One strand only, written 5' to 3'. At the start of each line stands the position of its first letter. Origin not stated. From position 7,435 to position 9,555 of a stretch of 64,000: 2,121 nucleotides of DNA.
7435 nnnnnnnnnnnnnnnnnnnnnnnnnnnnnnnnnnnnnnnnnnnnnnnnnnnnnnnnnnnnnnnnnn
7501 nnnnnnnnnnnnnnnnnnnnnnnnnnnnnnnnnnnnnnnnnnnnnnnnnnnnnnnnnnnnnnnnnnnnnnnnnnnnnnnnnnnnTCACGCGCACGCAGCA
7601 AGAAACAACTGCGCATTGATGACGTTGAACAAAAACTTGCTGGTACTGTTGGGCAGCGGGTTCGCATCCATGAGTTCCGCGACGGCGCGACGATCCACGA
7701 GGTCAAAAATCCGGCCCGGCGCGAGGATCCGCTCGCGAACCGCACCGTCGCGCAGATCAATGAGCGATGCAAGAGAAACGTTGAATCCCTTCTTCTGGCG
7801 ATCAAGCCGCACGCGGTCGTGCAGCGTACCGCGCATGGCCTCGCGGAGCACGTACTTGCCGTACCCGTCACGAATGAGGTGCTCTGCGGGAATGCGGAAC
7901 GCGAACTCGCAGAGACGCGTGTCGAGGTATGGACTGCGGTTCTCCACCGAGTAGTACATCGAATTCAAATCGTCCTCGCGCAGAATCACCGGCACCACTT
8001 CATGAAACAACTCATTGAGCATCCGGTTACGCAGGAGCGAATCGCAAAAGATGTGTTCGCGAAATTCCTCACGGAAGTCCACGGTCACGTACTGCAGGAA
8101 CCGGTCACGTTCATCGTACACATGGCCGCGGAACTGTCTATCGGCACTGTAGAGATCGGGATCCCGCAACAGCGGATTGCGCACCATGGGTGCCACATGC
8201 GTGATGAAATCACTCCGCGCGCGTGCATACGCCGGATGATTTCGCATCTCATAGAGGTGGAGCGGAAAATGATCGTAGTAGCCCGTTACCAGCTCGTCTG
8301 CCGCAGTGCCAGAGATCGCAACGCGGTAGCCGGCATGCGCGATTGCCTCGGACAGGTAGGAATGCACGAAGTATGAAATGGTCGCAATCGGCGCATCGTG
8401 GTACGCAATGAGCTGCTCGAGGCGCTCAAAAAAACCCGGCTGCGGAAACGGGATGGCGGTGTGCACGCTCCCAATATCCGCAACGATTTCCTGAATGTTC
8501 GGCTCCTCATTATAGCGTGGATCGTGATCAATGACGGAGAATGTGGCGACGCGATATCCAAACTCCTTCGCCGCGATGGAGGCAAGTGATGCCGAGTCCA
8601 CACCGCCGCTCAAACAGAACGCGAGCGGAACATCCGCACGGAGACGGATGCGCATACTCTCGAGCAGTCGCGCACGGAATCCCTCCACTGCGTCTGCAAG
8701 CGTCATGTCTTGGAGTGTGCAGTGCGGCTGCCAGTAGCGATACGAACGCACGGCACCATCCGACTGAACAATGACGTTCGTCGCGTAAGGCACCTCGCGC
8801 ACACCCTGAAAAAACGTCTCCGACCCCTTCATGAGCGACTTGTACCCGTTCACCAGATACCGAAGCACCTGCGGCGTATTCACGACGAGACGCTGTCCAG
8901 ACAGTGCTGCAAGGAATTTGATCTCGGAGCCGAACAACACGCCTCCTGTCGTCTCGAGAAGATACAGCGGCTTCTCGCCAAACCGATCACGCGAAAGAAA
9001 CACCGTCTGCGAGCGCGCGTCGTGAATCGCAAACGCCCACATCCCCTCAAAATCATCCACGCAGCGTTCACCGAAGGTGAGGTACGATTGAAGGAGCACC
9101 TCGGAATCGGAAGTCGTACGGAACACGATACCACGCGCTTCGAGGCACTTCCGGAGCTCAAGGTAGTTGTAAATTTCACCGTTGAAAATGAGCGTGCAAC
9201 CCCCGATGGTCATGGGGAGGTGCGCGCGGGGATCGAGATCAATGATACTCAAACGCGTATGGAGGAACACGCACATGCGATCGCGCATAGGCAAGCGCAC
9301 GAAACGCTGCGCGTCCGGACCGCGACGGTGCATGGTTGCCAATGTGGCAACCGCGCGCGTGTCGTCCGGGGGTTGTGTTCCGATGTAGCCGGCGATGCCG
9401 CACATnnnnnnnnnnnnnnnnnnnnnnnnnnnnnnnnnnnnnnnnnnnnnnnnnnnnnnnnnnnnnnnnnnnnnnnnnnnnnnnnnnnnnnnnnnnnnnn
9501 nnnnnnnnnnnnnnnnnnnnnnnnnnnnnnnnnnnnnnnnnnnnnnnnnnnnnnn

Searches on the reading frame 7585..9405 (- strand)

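Call 4: search_protein_families(library=pfam, proteins=[window:7585-9405:-], max_evalue=0.01)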
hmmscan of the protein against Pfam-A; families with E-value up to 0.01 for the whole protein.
window:7585-9405:- (606 aa): 4 families
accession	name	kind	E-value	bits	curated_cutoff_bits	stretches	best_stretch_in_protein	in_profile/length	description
PF00733.27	Asn_synthase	-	1.9e-54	186.1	21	1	243-584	2-333/354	Asparagine synthase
PF13537.11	GATase_7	-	6.8e-37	126.7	25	1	49-166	1-122/123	Glutamine amidotransferase domain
PF13522.11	GATase_6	-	2.6e-35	121.7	27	1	31-161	2-130/130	Glutamine amidotransferase domain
PF12481.13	DUF3700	-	7e-05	22.9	27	1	73-167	80-178/228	Aluminium induced protein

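Call 5: search_protein_families(library=ncbifam, proteins=[window:7585-9405:-], max_evalue=0.01)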
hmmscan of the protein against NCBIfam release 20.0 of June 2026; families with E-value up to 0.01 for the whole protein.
window:7585-9405:- (606 aa): 9 families
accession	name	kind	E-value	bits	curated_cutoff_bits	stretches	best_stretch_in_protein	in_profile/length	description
TIGR01536.1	asn_synth_AEB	equivalog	1.8e-111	373.7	267.1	1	2-541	1-517/517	asparagine synthase (glutamine-hydrolyzing)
TIGR03108.1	eps_aminotran_1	hypoth_equivalog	7.4e-80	269.4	816.9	2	1-457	1-453/628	XrtA/PEP-CTERM system amidotransferase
TIGR03104.1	trio_amidotrans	equivalog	1.4e-78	264.6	570.1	1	1-544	1-524/589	N-acetylglutaminylglutamine amidotransferase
NF033535.1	lass_lactam_cya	exception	1.8e-61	208.5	525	2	1-375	1-378/668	lasso peptide isopeptide bond-forming cyclase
NF006949.0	PRK09431.1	equivalog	7.4e-59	199.7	499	3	1-167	1-167/554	asparagine synthase B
NF033561.1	macrolact_Ik_Al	subfamily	7e-24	84.3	300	1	124-284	82-237/561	albusnodin/ikarugamycin family macrolactam cyclase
TIGR01134.1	purF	equivalog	8.4e-07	28.7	350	1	66-163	92-197/432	amidophosphoribosyltransferase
NF001484.0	PRK00331.1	subfamily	2.1e-06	26.4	381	1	67-168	92-201/601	isomerizing glutamine--fructose-6-phosphate transaminase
TIGR01135.1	glmS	equivalog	1.1e-05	24.2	418.05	1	68-173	91-205/607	glutamine--fructose-6-phosphate transaminase (isomerizing)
